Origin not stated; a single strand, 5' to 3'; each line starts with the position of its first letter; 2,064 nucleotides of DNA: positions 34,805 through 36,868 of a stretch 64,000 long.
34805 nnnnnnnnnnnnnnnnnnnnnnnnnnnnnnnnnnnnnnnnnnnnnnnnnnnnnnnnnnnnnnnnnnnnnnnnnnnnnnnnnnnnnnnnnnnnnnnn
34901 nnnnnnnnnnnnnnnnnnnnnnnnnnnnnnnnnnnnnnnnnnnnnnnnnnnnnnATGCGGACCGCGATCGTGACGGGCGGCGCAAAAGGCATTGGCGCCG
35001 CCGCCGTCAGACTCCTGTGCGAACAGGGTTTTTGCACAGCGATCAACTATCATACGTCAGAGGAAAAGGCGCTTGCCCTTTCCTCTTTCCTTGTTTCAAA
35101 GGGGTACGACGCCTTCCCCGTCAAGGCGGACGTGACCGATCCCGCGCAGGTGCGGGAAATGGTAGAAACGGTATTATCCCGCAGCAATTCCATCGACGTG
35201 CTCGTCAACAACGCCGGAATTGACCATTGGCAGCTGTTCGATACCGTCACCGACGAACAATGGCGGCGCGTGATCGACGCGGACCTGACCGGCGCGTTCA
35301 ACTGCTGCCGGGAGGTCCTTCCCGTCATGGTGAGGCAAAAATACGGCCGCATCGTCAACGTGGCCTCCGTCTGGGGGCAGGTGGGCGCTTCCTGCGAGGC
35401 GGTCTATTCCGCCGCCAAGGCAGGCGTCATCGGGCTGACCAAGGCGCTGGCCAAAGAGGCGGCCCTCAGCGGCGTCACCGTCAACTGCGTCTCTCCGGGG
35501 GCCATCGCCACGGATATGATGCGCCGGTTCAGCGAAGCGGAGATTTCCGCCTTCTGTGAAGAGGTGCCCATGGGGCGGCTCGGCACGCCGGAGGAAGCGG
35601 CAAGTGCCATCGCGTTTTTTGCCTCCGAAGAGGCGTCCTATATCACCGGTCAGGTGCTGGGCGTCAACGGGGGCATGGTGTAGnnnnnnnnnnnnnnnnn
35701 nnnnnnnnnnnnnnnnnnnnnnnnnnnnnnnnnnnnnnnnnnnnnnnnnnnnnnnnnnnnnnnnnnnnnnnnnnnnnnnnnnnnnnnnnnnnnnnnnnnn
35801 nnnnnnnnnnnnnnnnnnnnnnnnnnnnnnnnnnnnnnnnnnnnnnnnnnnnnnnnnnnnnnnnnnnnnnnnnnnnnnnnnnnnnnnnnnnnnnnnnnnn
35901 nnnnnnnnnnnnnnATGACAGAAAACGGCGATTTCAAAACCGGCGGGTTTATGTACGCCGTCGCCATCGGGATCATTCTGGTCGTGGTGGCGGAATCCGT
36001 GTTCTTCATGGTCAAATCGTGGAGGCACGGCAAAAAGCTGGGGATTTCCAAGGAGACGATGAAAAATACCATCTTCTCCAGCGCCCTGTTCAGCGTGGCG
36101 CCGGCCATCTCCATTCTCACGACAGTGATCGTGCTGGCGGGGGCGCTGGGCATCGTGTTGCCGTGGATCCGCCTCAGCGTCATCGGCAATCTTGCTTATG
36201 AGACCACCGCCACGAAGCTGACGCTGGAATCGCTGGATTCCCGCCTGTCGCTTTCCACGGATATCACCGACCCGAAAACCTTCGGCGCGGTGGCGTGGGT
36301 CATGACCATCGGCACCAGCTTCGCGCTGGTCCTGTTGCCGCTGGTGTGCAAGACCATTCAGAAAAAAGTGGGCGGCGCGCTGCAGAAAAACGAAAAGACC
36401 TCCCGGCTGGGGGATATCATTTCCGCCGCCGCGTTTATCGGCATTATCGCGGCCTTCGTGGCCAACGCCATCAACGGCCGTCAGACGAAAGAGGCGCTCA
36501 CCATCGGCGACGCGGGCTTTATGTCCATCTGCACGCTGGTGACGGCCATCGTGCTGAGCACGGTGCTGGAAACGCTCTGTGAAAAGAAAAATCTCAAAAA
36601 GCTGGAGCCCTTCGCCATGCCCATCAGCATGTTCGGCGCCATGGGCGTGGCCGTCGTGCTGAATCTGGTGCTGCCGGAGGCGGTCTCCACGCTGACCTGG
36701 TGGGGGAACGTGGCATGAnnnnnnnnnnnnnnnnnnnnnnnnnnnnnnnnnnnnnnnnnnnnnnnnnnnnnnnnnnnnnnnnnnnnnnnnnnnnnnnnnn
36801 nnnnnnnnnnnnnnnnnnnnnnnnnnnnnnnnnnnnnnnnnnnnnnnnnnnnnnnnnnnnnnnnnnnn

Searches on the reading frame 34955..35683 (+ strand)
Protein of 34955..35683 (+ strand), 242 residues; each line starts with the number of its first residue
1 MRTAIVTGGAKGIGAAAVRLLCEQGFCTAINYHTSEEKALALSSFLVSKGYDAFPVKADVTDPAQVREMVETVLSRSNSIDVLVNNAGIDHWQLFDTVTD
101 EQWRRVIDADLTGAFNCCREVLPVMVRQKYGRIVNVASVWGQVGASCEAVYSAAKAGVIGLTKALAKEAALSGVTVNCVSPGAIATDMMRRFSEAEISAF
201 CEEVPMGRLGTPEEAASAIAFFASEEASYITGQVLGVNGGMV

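Call 50: search_protein_families(library=pfam, proteins=[window:34955-35683:+], max_evalue=0.01)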
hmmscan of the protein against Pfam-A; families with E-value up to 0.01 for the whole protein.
window:34955-35683:+ (242 aa): 4 families
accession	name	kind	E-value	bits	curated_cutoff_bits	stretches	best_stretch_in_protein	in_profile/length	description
PF13561.12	adh_short_C2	-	2.3e-61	207.8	27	1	10-241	3-235/236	Enoyl-(Acyl carrier protein) reductase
PF00106.31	adh_short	-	2.9e-59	200.3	26.6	1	3-195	2-193/195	short chain dehydrogenase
PF08659.16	KR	-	7.9e-17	62.2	22.6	1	3-167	2-165/180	KR domain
PF01370.27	Epimerase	-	0.0021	18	20.9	1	5-181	2-175/240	NAD dependent epimerase/dehydratase family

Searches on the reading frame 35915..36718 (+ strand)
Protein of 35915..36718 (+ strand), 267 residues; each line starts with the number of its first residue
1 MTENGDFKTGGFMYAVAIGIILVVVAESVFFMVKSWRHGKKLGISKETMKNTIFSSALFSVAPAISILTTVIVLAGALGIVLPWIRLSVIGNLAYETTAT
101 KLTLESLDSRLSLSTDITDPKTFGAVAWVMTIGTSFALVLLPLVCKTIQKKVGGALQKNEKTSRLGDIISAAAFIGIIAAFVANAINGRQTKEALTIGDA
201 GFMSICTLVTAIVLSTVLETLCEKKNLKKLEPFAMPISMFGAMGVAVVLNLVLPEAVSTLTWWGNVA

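Call 50: search_protein_families(library=pfam, proteins=[window:35915-36718:+], max_evalue=0.01)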
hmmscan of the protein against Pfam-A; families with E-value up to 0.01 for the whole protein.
window:35915-36718:+ (267 aa): 2 families
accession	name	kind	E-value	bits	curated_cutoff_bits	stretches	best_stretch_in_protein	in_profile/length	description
PF16481.10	DUF5058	-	1.3e-64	218.3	28.2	1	11-243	3-222/222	Domain of unknown function (DUF5058)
PF16083.10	Phage_holin_3_3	-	0.00082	19.9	28.4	0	205-250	32-76/78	LydA holin phage, holin superfamily III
